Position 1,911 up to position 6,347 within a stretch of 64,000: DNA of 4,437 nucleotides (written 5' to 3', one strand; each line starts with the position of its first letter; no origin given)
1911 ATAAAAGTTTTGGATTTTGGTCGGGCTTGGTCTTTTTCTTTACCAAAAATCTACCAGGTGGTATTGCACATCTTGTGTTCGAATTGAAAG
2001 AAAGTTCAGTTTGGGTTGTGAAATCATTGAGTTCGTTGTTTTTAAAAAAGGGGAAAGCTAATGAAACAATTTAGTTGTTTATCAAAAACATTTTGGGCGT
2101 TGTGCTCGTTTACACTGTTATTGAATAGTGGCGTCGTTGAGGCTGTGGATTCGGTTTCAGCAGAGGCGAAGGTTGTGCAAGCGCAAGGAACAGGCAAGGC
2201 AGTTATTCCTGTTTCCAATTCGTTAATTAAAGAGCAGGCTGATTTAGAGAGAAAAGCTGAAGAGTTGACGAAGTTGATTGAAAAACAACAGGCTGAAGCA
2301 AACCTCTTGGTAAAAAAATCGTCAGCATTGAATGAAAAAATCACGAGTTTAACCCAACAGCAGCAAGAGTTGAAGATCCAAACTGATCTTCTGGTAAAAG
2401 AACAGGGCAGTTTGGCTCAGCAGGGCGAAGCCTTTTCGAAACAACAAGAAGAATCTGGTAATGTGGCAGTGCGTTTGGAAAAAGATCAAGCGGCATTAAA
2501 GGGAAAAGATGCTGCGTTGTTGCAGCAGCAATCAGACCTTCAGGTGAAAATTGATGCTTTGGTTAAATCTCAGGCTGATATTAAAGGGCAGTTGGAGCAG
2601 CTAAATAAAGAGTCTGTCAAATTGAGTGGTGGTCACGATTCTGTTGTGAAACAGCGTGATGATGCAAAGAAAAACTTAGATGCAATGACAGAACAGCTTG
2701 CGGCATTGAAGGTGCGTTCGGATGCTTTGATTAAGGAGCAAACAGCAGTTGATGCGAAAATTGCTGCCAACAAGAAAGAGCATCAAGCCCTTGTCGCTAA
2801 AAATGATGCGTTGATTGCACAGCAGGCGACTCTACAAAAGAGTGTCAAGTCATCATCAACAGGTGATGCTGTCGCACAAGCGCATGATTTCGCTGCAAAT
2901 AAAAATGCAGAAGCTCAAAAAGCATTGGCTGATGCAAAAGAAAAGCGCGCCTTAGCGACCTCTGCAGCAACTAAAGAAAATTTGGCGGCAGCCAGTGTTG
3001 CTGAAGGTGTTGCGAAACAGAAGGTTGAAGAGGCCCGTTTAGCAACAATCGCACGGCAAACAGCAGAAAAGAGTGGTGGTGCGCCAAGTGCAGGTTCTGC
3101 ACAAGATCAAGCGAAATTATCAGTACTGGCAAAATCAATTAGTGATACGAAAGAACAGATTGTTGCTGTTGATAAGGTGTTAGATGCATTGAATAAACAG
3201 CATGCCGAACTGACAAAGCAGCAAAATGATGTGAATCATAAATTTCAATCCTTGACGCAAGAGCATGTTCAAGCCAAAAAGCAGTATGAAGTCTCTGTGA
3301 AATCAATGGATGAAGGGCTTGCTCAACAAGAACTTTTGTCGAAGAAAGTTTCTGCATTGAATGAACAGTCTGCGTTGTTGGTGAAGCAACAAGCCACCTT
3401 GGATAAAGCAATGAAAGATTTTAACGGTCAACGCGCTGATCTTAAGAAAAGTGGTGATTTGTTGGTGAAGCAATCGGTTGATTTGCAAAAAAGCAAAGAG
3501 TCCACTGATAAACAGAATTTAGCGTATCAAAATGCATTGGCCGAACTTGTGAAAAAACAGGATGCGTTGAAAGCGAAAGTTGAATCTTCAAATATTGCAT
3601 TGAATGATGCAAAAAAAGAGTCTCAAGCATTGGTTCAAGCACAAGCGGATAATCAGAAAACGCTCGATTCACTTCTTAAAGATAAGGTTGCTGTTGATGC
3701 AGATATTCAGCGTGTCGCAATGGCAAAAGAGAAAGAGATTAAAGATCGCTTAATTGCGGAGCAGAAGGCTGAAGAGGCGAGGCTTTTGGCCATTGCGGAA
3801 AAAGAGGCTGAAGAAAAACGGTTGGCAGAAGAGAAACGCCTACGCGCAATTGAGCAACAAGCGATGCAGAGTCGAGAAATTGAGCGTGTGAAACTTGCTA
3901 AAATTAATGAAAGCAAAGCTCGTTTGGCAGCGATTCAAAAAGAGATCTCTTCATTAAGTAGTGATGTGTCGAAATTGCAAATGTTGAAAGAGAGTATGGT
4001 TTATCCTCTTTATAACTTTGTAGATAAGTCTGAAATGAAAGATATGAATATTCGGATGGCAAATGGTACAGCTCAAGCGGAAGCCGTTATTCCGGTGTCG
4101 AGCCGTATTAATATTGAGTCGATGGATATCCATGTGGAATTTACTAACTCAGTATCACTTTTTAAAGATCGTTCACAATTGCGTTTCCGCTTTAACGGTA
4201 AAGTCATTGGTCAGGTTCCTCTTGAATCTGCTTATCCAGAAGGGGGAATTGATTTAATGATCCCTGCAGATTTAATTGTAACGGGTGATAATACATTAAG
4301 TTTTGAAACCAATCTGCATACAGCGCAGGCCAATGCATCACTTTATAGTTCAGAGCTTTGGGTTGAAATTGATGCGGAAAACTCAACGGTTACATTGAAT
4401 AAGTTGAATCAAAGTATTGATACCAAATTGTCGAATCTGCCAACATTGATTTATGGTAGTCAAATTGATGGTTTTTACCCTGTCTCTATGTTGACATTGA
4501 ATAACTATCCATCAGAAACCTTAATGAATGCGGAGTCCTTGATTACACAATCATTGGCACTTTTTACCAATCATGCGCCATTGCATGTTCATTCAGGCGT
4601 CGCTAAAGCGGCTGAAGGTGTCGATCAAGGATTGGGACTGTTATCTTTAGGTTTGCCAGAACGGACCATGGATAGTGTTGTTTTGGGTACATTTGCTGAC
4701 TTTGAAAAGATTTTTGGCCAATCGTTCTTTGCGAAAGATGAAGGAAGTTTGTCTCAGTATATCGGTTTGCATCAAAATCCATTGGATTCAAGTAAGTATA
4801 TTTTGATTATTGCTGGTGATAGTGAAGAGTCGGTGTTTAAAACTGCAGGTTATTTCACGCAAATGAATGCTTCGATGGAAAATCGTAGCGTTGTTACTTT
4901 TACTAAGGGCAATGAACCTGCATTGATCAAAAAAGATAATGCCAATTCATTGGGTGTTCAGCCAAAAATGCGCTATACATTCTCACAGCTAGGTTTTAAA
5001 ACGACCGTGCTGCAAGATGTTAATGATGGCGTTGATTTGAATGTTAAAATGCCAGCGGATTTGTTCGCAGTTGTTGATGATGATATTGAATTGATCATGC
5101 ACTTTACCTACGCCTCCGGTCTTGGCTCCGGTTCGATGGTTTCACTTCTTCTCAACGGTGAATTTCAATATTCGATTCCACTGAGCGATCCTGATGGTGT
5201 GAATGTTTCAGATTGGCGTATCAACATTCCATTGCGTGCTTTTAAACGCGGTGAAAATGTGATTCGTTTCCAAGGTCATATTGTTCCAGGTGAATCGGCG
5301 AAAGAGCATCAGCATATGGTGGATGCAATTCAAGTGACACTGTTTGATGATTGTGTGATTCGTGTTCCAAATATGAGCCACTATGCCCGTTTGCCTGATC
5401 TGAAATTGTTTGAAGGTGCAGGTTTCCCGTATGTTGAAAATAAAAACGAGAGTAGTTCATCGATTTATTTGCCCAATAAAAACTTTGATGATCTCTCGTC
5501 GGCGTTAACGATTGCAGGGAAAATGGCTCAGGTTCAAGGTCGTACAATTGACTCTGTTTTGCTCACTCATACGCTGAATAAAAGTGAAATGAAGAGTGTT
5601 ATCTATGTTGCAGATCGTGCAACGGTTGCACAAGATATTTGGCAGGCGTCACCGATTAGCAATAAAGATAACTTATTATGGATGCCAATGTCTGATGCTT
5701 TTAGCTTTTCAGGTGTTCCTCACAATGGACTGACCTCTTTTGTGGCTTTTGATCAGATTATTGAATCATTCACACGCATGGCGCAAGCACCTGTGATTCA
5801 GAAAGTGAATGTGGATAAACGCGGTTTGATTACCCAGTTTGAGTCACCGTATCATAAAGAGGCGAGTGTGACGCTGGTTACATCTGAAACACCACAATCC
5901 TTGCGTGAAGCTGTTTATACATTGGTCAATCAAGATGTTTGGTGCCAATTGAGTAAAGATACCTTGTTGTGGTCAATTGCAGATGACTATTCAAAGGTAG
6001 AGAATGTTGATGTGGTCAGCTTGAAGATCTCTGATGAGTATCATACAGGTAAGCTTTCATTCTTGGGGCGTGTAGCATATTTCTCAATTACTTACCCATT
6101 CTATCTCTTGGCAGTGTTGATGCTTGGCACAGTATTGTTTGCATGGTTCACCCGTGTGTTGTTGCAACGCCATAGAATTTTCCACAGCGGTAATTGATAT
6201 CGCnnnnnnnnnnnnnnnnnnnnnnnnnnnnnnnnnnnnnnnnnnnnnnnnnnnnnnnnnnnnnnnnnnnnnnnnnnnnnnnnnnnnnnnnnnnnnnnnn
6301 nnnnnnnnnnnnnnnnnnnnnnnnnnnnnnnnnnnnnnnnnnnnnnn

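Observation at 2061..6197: BcsB carries a ~590-residue N-terminal coiled coil built from in-register 28-residue repeats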

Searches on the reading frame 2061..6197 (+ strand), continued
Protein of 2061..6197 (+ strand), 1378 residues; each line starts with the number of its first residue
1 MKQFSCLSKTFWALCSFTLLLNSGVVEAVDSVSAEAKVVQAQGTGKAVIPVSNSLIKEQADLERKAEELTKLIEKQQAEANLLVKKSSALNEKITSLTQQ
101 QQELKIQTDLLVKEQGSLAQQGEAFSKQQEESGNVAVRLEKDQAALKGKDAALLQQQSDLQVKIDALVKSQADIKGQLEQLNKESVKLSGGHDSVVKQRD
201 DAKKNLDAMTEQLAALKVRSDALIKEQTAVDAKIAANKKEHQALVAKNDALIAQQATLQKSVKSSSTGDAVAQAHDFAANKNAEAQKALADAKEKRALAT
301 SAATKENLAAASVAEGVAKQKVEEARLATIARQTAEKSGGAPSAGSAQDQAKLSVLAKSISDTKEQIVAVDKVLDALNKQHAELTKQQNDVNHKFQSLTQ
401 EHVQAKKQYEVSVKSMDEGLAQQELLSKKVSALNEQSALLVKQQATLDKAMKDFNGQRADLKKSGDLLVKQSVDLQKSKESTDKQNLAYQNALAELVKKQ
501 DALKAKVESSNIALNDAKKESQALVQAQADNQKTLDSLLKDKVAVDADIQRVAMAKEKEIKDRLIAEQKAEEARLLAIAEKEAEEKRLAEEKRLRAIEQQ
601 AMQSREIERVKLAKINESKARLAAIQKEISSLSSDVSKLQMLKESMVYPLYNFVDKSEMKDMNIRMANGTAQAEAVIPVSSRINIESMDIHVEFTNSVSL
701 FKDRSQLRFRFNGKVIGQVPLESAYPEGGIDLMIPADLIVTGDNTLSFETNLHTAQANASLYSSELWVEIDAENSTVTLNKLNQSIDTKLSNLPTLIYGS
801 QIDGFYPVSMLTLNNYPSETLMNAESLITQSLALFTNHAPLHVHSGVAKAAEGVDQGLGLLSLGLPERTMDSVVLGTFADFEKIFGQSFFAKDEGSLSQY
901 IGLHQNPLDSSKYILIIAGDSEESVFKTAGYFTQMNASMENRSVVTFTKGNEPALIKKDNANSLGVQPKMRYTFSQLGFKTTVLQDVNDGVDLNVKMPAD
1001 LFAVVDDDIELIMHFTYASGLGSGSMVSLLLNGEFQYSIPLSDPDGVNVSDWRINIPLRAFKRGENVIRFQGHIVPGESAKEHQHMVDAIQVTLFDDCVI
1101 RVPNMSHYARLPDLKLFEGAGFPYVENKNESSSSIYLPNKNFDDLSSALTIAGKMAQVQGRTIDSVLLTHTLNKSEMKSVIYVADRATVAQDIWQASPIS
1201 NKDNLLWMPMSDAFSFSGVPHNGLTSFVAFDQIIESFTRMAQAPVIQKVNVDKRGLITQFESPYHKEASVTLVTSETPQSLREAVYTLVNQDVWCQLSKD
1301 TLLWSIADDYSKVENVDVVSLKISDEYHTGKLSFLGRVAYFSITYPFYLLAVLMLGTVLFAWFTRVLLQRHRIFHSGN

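Call 77: search_protein_families(library=pfam, proteins=[P0062, P0075, P0082, P0107], max_evalue=0.00001)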
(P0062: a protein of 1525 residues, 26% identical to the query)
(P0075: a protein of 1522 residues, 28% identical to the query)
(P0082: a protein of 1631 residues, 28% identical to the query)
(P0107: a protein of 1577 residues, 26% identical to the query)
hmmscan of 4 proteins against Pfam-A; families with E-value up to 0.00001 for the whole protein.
P0062 (1525 aa): 7 families
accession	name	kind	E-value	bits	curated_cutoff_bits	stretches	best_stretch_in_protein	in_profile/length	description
PF03170.19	BcsB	-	1.6e-93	314.6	21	1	795-1421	2-604/606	Bacterial cellulose synthase subunit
PF13632.12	Glyco_trans_2_3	-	1.7e-23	83.9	27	1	245-444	1-182/198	Glycosyl transferase family group 2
PF13641.12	Glyco_tranf_2_3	-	1.9e-20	74.3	27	1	144-390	1-230/230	Glycosyltransferase like family 2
PF00535.33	Glycos_transf_2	-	1.7e-19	70.8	23.3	1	148-333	2-164/168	Glycosyl transferase family 2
PF03552.20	Cellulose_synt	-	2.8e-11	43.1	24.7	1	336-470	415-553/722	Cellulose synthase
PF13506.12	Glyco_transf_21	-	6.9e-11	42.3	21.7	1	225-388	13-173/174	Glycosyl transferase family 21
PF07238.19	PilZ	-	8.6e-09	36.1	22.5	1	580-680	2-101/102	PilZ domain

P0075 (1522 aa): 7 families
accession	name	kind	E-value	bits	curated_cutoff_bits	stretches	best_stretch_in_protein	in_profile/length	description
PF03170.19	BcsB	-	6e-76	256.5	21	1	809-1421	6-606/606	Bacterial cellulose synthase subunit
PF13632.12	Glyco_trans_2_3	-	1.5e-20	74.3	27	1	257-454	3-190/198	Glycosyl transferase family group 2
PF00535.33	Glycos_transf_2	-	3.2e-19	69.9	23.3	1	158-345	2-166/168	Glycosyl transferase family 2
PF13641.12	Glyco_tranf_2_3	-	1.1e-15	58.7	27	1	154-400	1-230/230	Glycosyltransferase like family 2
PF03552.20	Cellulose_synt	-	1.1e-10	41.2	24.7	1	353-467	421-541/722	Cellulose synthase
PF13506.12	Glyco_transf_21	-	6.6e-10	39.2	21.7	1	237-398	15-173/174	Glycosyl transferase family 21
PF07238.19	PilZ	-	2.5e-06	28.2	22.5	1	592-700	1-101/102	PilZ domain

P0082 (1631 aa): 6 families
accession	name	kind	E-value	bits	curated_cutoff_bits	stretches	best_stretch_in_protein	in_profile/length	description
PF03170.19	BcsB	-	1.4e-77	261.9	21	1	904-1443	2-537/606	Bacterial cellulose synthase subunit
PF13632.12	Glyco_trans_2_3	-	6.1e-20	72.3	27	1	240-434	2-178/198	Glycosyl transferase family group 2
PF13641.12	Glyco_tranf_2_3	-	3.1e-19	70.3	27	1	138-384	1-230/230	Glycosyltransferase like family 2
PF00535.33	Glycos_transf_2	-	1.8e-18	67.5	23.3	1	142-330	2-167/168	Glycosyl transferase family 2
PF03552.20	Cellulose_synt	-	1.3e-14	54.1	24.7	1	332-474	416-561/722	Cellulose synthase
PF13506.12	Glyco_transf_21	-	4.1e-12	46.3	21.7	1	220-382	14-173/174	Glycosyl transferase family 21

P0107 (1577 aa): 7 families
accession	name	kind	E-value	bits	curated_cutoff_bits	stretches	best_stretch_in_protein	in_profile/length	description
PF03170.19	BcsB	-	4.8e-68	230.4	21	1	863-1388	5-531/606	Bacterial cellulose synthase subunit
PF13632.12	Glyco_trans_2_3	-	6.4e-24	85.3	27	1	321-531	3-186/198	Glycosyl transferase family group 2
PF13641.12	Glyco_tranf_2_3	-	7.1e-24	85.5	27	1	218-465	1-230/230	Glycosyltransferase like family 2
PF00535.33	Glycos_transf_2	-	2.5e-19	70.3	23.3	1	222-411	2-167/168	Glycosyl transferase family 2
PF13506.12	Glyco_transf_21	-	5.5e-12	45.9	21.7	1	301-463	15-173/174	Glycosyl transferase family 21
PF07238.19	PilZ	-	8.3e-12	45.8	22.5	1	657-760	1-101/102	PilZ domain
PF03552.20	Cellulose_synt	-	3.1e-11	43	24.7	1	409-510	413-519/722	Cellulose synthase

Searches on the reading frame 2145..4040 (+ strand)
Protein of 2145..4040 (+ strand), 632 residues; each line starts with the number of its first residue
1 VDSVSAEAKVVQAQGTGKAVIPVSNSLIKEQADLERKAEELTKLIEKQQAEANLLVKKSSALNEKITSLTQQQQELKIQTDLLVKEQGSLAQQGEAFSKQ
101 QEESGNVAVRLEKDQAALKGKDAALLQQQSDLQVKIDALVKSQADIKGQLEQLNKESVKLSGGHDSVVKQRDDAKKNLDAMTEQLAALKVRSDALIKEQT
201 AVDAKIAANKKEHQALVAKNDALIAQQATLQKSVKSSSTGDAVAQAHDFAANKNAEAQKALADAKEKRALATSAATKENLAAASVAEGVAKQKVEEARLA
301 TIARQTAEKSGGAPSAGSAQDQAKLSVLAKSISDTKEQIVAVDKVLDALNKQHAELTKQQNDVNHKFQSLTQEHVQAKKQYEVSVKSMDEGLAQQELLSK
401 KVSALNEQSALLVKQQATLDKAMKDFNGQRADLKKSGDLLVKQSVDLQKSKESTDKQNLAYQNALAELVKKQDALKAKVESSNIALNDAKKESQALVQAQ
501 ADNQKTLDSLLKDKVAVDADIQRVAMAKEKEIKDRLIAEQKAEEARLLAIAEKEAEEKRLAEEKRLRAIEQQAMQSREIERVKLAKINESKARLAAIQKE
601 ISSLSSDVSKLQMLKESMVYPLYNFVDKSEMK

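Call 48: search_solved_structures(query=window:2145-3980:+, max_evalue=0.01)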
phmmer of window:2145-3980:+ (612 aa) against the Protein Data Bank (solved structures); distinct sequences matched with E-value up to 0.01: 0.

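Call 57: predict_structure(protein=window:2145-4040:+)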
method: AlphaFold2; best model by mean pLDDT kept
length: 632 residues; sequences in the alignment: 1
mean_pLDDT: 72.1   pTM: 0.31
mean pLDDT of the five models: 72.1, 68.5, 67.9, 66.8, 65.4
residues with pLDDT >= 90: 9; 70-90: 447; 50-70: 119; < 50: 57
segments of 3 or more residues with pLDDT < 50: 1-24, 161-164, 237-239, 306-322, 630-632
pLDDT, mean of each block of 10 residues (from residue 1): 37 33 53 78 83 83 84 77 72 70 77 83 88 90 89 79 67 87 86 86 84 80 73 56 62 72 72 59 53 59 48 40 61 70 78 81 77 73 76 78 77 77 77 73 54 63 76 80 80 79 81 79 75 80 77 75 74 74 78 76 76 64 53 41
secondary structure, 60 per line:
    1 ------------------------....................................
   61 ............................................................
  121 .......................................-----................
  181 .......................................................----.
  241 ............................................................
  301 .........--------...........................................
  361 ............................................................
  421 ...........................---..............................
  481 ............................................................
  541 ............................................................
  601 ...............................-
elements in order: H25-159 H165-235 H240-309 H318-447 H451-631

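Call 61: fold_search(model_id=the predicted structure, library=pdb)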
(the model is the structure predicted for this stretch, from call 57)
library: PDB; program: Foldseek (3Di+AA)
matches with E <= 10: 1051; with E <= 0.001: 0
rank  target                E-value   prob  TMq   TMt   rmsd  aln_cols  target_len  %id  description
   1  8s2p_BBB              1.0e-02  0.99  0.14  0.33  10.4       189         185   16  Crystal structure of Borrelia burgdorferi paralogous family 12 outer surface protein BBH37 (space group p21) (released 2025-03-05)
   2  2q12                  1.2e-02  0.99  0.18  0.37  16.6       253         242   11  Crystal Structure of BAR domain of APPL1 (released 2007-08-14)
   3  9jih_B                1.4e-02  0.99  0.16  0.32  18.8       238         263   12  Crystal structure of BAR domain of ACAP4 (released 2026-01-14)
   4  8s2p_AAA              1.6e-02  0.96  0.12  0.30  11.6       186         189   13  Crystal structure of Borrelia burgdorferi paralogous family 12 outer surface protein BBH37 (space group p21) (released 2025-03-05)
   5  9cpb_5R               2.0e-02  0.97  0.20  0.30  72.3       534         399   11  Atomic model of bovine Fallopian tube cilia doublet microtubule (48-nm periodicity) (released 2024-10-30)
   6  5c5b_D                2.1e-02  0.99  0.17  0.26  16.4       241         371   12  Crystal Structure of Human APPL BAR-PH Heterodimer (released 2016-06-22)
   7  8snb_8K               2.4e-02  0.93  0.16  0.29  41.6       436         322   11  atomic model of sea urchin sperm doublet microtubule (48-nm periodicity) (released 2023-06-28)
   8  8s2f_BBB              2.8e-02  0.99  0.15  0.43   9.6       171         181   13  Crystal structure of Borrelia burgdorferi paralogous family 12 outer surface protein BBH37 (released 2025-03-05)
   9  8s2f_AAA              2.9e-02  0.96  0.13  0.35  11.1       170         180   14  Crystal structure of Borrelia burgdorferi paralogous family 12 outer surface protein BBH37 (released 2025-03-05)
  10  7ung_B3               3.2e-02  0.82  0.15  0.25  45.8       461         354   14  48-nm repeat of the human respiratory doublet microtubule (released 2022-10-05)
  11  2z0n                  3.2e-02  0.80  0.12  0.24  17.6       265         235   10  Crystal structure of APPL1-BAR domain (released 2008-05-13)
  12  8otz_C1               3.8e-02  0.72  0.13  0.22  43.2       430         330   10  48-nm repeat of the native axonemal doublet microtubule from bovine sperm (released 2023-11-22)
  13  3g9g                  4.2e-02  0.99  0.20  0.37   9.1       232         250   10  Crystal Structure of the N-terminal EFC/F-BAR domain of Syp1 (released 2009-09-22)
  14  4h8s_D                4.2e-02  0.97  0.17  0.25  17.9       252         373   11  Crystal structure of human APPL2BARPH domain (released 2012-10-17)
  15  9cpb_5W               4.6e-02  0.54  0.12  0.18  55.0       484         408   11  Atomic model of bovine Fallopian tube cilia doublet microtubule (48-nm periodicity) (released 2024-10-30)
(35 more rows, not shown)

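Call 68: search_protein_families(library=pfam, proteins=[window:2145-4040:+], max_evalue=1)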
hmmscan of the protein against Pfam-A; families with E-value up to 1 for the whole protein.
window:2145-4040:+ (632 aa): 2 families
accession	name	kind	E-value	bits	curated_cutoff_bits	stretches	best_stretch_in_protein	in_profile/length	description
PF24319.2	DUF7491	-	0.058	14.1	30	1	150-188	51-89/90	Coiled-coil region of unknown function (DUF7491)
PF24423.1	OVT1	-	0.5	11.2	30.9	2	111-189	17-98/100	Major antigen, helical domain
